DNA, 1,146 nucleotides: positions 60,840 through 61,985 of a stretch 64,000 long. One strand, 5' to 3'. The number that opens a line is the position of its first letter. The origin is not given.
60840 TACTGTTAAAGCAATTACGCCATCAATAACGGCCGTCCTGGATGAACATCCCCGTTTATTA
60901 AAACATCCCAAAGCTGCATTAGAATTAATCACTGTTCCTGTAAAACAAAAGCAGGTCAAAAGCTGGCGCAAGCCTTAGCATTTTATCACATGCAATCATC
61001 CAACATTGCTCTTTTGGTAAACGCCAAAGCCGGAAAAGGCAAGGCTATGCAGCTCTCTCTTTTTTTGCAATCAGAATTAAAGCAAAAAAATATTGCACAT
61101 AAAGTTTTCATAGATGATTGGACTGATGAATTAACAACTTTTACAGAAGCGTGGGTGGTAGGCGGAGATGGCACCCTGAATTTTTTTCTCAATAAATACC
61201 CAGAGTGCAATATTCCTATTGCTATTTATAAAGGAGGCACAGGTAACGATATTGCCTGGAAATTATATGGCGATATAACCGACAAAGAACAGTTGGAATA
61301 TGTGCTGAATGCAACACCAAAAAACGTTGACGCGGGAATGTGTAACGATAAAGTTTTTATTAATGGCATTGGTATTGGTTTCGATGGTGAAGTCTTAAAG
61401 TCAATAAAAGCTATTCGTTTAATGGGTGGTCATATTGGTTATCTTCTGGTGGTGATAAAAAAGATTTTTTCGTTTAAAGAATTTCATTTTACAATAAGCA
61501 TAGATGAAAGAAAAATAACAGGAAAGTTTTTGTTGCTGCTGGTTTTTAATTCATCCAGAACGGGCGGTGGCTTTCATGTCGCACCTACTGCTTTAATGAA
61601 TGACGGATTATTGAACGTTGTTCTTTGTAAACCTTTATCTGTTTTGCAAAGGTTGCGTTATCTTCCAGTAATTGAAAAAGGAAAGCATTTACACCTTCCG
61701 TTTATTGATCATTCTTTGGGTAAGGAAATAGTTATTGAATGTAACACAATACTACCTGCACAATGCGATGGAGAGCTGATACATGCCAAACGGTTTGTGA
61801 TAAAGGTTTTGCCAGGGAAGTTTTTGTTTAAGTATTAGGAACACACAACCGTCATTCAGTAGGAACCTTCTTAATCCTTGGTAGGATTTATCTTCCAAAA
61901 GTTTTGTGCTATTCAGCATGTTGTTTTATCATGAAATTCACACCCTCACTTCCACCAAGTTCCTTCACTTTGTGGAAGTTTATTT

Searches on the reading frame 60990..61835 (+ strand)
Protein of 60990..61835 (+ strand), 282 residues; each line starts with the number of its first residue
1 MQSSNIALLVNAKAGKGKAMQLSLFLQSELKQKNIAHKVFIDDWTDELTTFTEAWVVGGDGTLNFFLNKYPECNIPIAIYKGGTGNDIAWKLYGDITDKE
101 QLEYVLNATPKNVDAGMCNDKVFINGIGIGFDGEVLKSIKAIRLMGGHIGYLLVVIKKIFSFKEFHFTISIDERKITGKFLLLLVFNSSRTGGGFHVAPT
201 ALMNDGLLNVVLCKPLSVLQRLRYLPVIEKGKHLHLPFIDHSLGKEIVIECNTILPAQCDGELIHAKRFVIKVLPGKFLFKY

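Call 83: search_protein_families(library=pfam, proteins=[window:60990-61835:+], max_evalue=0.0001)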
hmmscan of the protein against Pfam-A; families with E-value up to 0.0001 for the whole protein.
window:60990-61835:+ (282 aa): 2 families
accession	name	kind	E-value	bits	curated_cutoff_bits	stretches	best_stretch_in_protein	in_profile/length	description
PF19279.4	YegS_C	-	4.2e-27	95.3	27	1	127-276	3-152/158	YegS C-terminal NAD kinase beta sandwich-like domain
PF00781.29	DAGK_cat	-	7.2e-10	39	23.6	1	6-117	2-124/125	Diacylglycerol kinase catalytic domain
